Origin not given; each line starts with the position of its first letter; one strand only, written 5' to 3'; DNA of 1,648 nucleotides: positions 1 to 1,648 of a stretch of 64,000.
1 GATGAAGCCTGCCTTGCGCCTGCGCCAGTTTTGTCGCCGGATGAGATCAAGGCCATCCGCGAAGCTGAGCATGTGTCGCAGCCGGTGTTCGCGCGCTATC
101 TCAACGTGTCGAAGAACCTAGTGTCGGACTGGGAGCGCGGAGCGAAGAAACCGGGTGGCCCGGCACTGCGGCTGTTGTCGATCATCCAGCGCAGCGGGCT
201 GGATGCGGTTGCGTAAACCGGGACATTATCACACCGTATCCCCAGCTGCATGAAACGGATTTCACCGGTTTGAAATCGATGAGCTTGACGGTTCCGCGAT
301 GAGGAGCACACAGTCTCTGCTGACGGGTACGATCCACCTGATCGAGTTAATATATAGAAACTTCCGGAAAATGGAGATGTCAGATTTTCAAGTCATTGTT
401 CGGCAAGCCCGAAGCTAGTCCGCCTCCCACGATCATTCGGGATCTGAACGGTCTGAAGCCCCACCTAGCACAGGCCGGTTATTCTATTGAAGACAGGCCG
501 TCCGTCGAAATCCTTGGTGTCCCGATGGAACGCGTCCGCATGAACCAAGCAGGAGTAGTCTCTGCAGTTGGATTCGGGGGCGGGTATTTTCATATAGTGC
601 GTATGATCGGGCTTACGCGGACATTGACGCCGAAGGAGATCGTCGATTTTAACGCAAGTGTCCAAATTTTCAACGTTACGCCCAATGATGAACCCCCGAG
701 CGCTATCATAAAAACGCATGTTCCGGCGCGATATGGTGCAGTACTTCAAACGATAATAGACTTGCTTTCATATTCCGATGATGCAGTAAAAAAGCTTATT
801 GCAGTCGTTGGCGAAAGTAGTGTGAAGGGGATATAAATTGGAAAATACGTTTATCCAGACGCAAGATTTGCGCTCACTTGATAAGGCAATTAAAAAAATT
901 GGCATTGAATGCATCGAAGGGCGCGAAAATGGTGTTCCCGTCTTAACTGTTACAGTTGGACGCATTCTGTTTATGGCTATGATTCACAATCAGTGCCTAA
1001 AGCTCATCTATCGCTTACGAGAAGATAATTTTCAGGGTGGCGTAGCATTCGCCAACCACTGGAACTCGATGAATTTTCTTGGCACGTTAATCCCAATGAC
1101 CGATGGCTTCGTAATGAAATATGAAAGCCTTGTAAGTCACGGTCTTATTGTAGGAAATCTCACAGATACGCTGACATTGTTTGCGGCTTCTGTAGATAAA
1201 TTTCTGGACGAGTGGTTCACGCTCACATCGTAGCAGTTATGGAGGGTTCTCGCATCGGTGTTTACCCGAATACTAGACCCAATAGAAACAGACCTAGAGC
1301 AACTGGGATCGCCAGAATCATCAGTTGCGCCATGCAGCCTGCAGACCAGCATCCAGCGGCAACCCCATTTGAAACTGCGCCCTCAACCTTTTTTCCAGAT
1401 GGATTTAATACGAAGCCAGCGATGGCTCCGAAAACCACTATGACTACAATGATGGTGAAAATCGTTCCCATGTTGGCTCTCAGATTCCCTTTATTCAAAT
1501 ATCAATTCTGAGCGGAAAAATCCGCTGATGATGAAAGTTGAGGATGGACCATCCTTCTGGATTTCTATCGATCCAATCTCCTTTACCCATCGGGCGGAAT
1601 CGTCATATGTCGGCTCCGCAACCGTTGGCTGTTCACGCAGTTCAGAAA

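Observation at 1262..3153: Candidate undescribed defence-type module: orphan PD-(D/E)xK nuclease-like protein plus a tiny 2-TM protein as island cargo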

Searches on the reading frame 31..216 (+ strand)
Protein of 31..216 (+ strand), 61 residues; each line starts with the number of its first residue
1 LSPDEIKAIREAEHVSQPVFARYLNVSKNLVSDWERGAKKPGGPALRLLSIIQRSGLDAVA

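Call 4: search_protein_families(library=pfam, proteins=[window:31-216:+], max_evalue=1)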
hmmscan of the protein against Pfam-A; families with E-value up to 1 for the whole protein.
window:31-216:+ (61 aa): 4 families
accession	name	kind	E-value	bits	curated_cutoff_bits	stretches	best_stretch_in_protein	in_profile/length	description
PF01381.28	HTH_3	-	1.1e-06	29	23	1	6-50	1-45/55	Helix-turn-helix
PF13560.12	HTH_31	-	2.7e-05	24.8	27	1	5-48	5-49/64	Helix-turn-helix domain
PF15943.11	YdaS_toxin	-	0.031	14.5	30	1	16-51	10-43/65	Bacterial toxin YdaS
PF15731.11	MqsA_antitoxin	-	0.037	14.6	30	1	2-54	70-122/131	Antitoxin component of bacterial toxin-antitoxin system, MqsA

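Call 5: search_protein_families(library=padloc, proteins=[window:31-216:+], max_evalue=1)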
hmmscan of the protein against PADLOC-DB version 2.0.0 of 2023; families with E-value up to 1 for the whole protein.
window:31-216:+ (61 aa): 11 families
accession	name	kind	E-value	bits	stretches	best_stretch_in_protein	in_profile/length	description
PDLC02926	HTH_VI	-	1e-05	23.7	1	5-47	5-47/92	-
PDLC03669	Control_protein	-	2e-05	22.8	1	1-60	9-69/96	control protein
PDLC03951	RmrA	-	4.9e-05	20.5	1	3-50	10-57/400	-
PDLC03952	RmrA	-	5.8e-05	20.1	1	2-49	23-70/395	-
PDLC03947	RmrA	-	0.00026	17.9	1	2-47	12-57/383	-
PDLC03954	RmrA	-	0.0075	13.2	1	2-50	11-59/380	-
PDLC03948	RmrA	-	0.0083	13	1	2-49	9-56/397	-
PDLC03956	RmrA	-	0.015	12.4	1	4-50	11-58/399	-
PDLC04133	mad1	-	0.016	13.5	1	13-42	4-33/60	mads_1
PDLC04142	capH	-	0.021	13.9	1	3-52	8-54/103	capH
PDLC03949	RmrA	-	0.021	11.7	1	2-48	3-49/363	-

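Call 6: search_protein_families(library=ncbifam, proteins=[window:31-216:+], max_evalue=1)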
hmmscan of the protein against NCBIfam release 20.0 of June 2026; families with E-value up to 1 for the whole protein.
window:31-216:+ (61 aa): 10 families
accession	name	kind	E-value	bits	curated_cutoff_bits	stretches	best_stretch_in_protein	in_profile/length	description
TIGR03830.1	CxxCG_CxxCG_HTH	subfamily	8.8e-08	32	61.8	1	2-54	66-118/127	type II TA system antitoxin MqsA family protein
NF041265.1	NadS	equivalog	7.4e-06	26.2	60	1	5-54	34-83/94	NadS family protein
NF007481.0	PRK10072.1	equivalog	5.7e-05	23.5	110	1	4-54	36-86/96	HTH-type transcriptional regulator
NF041575.1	antitoxPezA_Strep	equivalog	0.00041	20.3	290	1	3-38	3-38/158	type II toxin-antitoxin system antitoxin PezA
NF047542.1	telomere_Tap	equivalog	0.00045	19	600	1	3-46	19-62/695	telomere-associated protein Tap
NF007257.0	PRK09706.1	subfamily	0.00061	19.6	101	1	6-51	10-55/135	transcriptional repressor DicA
NF041951.1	phage_RstR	subfamily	0.00089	19.5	80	1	4-47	5-48/108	RstR family transcriptional repressor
TIGR03070.1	couple_hipB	subfamily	0.001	19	71.65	1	5-39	6-40/58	type II toxin-antitoxin system Y4mF family antitoxin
NF040522.1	VC1465_fam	subfamily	0.0037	17.3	70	1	6-57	1-53/111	VC1465 family Xer recombination activation factor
TIGR00270.2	TIGR00270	equivalog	0.007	16.2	110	1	4-42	78-116/159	multiprotein bridging factor aMBF1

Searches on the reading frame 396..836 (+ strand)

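Call 4: search_protein_families(library=pfam, proteins=[window:396-836:+], max_evalue=1)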
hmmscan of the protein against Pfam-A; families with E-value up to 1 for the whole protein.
window:396-836:+ (146 aa): 0 families

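Call 5: search_protein_families(library=padloc, proteins=[window:396-836:+], max_evalue=1)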
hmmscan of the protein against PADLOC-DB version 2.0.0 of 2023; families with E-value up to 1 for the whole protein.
window:396-836:+ (146 aa): 0 families

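Call 6: search_protein_families(library=ncbifam, proteins=[window:396-836:+], max_evalue=1)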
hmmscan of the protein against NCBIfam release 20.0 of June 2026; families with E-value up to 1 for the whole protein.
window:396-836:+ (146 aa): 0 families

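Call 9: search_protein_families(library=phrogs, proteins=[window:396-836:+], max_evalue=1)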
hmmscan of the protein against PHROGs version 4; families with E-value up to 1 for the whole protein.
window:396-836:+ (146 aa): 1 family
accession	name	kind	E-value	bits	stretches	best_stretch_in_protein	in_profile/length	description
phrog_33104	-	unknown function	0.26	12.1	1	49-71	18-40/64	-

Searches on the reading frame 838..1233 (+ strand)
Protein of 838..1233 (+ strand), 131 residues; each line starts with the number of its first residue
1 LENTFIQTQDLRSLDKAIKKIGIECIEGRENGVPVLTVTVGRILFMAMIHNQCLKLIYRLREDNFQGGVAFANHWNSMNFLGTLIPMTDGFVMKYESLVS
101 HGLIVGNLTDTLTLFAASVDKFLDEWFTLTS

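Call 4: search_protein_families(library=pfam, proteins=[window:838-1233:+], max_evalue=1)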
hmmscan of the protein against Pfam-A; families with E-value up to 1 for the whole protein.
window:838-1233:+ (131 aa): 1 family
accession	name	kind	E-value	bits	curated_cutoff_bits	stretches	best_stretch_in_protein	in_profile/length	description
PF10722.14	YbjN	-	0.011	16.4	22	1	58-125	55-123/126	Putative bacterial sensory transduction regulator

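Call 5: search_protein_families(library=padloc, proteins=[window:838-1233:+], max_evalue=1)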
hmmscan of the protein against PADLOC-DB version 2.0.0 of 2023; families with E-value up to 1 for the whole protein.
window:838-1233:+ (131 aa): 1 family
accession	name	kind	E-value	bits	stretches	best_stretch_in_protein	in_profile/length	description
PDLC02792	SspE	-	0.047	10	1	57-90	40-73/771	SspE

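Call 6: search_protein_families(library=ncbifam, proteins=[window:838-1233:+], max_evalue=1)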
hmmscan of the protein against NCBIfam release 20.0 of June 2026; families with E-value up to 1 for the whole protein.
window:838-1233:+ (131 aa): 0 families

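Call 9: search_protein_families(library=phrogs, proteins=[window:838-1233:+], max_evalue=1)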
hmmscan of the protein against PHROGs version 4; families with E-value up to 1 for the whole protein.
window:838-1233:+ (131 aa): 1 family
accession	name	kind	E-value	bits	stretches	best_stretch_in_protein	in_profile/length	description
phrog_8800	-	unknown function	0.36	12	0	29-47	48-66/70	-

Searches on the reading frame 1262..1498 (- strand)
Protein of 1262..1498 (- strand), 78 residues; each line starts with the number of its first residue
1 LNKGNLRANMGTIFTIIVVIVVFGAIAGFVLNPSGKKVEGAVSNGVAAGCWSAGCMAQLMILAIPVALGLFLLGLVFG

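Call 4: search_protein_families(library=pfam, proteins=[window:1262-1498:-], max_evalue=1)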
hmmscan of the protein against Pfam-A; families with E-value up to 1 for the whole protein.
window:1262-1498:- (78 aa): 1 family
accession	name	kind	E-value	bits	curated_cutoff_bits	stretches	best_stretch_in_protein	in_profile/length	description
PF09948.15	PpoB2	-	0.014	15.7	28.7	1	26-66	106-146/188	Copper chaperone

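Call 5: search_protein_families(library=padloc, proteins=[window:1262-1498:-], max_evalue=1)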
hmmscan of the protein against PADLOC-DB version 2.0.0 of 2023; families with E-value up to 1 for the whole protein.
window:1262-1498:- (78 aa): 0 families

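Call 6: search_protein_families(library=ncbifam, proteins=[window:1262-1498:-], max_evalue=1)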
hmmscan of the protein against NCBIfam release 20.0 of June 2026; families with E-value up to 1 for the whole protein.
window:1262-1498:- (78 aa): 1 family
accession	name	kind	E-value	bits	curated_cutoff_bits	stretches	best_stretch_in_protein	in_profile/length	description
TIGR02204.1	MsbA_rel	hypoth_equivalog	0.2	10.3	780.4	1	6-76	236-297/576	ABC transporter, permease/ATP-binding protein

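Call 9: search_protein_families(library=phrogs, proteins=[window:1262-1498:-], max_evalue=1)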
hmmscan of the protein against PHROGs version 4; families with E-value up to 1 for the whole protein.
window:1262-1498:- (78 aa): 3 families
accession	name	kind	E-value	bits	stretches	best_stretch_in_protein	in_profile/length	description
phrog_6586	-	unknown function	0.2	12.5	1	3-75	47-120/129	-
phrog_17165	-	unknown function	0.64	11.2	0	54-67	37-50/51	-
phrog_23647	-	moron, auxiliary metabolic gene and host takeover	0.83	10.9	0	12-67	3-55/75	membrane protein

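Call 60: find_homologous_proteins(query=window:1262-1471:-, max_evalue=0.01)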
Query window:1262-1471:- (69 aa): 6 proteins with E <= 0.01 among 6 candidates.
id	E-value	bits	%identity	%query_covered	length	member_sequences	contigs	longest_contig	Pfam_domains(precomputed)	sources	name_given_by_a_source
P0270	6.4e-33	129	97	100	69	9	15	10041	-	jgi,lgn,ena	jgi:hypothetical protein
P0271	3.2e-31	124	93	84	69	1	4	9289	-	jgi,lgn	jgi:hypothetical protein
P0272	2.5e-28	115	80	100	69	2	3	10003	-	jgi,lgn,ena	-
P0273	3.7e-24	101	71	100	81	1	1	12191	-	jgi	jgi:hypothetical protein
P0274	2.3e-23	99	74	100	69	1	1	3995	-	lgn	-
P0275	1.6e-18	84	62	84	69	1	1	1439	-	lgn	-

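Call 61: find_encoding_contigs(protein=P0270, flank=6000, max_places=5)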
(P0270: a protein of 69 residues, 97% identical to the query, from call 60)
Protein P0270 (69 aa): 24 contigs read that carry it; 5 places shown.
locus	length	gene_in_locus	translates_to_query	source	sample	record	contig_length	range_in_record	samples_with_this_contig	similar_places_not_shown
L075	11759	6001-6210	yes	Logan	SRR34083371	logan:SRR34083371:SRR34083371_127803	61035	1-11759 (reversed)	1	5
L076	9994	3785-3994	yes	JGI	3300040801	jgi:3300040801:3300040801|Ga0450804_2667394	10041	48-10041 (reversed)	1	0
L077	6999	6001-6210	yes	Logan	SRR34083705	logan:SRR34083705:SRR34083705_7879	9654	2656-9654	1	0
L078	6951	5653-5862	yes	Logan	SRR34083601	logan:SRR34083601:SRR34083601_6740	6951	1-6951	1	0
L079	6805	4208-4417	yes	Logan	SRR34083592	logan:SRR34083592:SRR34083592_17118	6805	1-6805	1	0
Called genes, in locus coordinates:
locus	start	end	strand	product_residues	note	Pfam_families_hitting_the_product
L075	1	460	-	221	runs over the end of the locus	-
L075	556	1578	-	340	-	PF08751:TrwC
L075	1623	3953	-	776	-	PF10412:TrwB_AAD_bind, PF02534:T4SS-DNA_transf, PF12696:TraG-D_C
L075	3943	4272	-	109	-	-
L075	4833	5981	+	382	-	-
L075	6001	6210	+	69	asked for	-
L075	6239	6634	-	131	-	-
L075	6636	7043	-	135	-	-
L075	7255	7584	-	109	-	PF01381:HTH_3 (weak)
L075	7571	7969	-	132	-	PF06296:RelE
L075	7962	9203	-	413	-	PF13356:Arm-DNA-bind_3 (weak), PF14659:Phage_int_SAM_3 (weak), PF00589:Phage_integrase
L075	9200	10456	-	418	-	PF13356:Arm-DNA-bind_3, PF14659:Phage_int_SAM_3, PF00589:Phage_integrase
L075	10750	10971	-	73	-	-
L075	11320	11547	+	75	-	PF20031:DUF6437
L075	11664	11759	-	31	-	?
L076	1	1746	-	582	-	PF10412:TrwB_AAD_bind, PF02534:T4SS-DNA_transf, PF12696:TraG-D_C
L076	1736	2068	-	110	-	-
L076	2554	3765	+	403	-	-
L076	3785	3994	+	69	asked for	-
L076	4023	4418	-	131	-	-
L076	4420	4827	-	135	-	-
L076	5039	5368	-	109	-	PF01381:HTH_3 (weak)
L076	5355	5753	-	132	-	PF06296:RelE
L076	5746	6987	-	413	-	PF13356:Arm-DNA-bind_3 (weak), PF14659:Phage_int_SAM_3 (weak), PF00589:Phage_integrase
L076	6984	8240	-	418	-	PF13356:Arm-DNA-bind_3, PF14659:Phage_int_SAM_3, PF00589:Phage_integrase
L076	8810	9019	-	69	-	-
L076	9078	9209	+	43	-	-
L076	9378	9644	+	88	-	PF20031:DUF6437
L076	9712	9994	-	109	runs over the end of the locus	PF00436:SSB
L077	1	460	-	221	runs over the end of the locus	-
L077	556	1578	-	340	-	PF08751:TrwC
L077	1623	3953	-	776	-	PF10412:TrwB_AAD_bind, PF02534:T4SS-DNA_transf, PF12696:TraG-D_C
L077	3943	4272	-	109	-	-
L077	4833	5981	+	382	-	-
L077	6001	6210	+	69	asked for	-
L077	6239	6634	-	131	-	-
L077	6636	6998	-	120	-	?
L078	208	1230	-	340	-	PF08751:TrwC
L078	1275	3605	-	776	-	PF10412:TrwB_AAD_bind, PF02534:T4SS-DNA_transf, PF12696:TraG-D_C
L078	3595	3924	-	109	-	-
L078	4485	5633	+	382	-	-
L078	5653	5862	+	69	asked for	-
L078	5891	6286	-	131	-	-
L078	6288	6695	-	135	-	-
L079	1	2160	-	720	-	?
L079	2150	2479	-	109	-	-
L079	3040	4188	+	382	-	-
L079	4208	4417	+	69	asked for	-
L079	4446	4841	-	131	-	-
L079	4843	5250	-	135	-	-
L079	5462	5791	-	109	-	PF01381:HTH_3 (weak)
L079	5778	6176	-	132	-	PF06296:RelE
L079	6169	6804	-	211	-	?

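Call 62: find_encoding_contigs(protein=P0273, flank=6000, max_places=2)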
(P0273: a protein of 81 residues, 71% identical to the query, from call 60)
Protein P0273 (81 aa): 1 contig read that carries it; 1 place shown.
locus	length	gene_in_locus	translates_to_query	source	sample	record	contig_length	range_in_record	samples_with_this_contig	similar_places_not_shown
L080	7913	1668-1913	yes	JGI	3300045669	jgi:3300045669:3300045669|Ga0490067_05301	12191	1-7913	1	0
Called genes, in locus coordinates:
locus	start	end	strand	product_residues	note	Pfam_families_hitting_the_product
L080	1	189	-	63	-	?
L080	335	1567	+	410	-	PF03389:MobA_MobL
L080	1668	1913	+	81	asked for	-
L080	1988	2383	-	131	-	-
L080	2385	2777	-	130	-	-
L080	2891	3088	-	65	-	-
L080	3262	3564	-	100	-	PF12728:HTH_17 (faint)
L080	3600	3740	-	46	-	-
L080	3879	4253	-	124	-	PF13545:HTH_Crp_2 (faint)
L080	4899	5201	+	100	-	PF09907:HigB_toxin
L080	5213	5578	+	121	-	-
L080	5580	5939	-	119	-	-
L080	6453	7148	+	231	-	PF03389:MobA_MobL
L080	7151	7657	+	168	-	-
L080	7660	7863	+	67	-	-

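Call 63: find_encoding_contigs(protein=P0272, flank=6000, max_places=3)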
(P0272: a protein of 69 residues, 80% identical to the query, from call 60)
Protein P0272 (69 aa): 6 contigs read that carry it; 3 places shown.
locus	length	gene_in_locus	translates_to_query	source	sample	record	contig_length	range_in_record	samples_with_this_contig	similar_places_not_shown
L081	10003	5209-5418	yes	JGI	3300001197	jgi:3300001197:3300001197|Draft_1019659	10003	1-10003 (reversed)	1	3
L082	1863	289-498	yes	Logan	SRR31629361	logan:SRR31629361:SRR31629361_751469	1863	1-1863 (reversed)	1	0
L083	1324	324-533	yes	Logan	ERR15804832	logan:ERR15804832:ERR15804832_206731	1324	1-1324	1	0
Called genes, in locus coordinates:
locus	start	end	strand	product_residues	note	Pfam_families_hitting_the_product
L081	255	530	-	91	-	-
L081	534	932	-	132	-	-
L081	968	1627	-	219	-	-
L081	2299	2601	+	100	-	PF09907:HigB_toxin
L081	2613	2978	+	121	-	-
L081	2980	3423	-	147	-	-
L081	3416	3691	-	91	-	-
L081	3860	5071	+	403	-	PF03389:MobA_MobL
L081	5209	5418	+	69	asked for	-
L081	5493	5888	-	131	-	-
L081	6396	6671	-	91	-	-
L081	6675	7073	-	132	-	-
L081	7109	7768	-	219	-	-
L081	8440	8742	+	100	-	PF09907:HigB_toxin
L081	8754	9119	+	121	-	-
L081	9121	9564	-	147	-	-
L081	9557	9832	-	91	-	-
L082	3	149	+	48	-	?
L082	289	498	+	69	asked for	-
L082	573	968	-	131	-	-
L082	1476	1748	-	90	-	-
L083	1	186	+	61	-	?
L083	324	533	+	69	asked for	-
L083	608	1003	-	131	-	-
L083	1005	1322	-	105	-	?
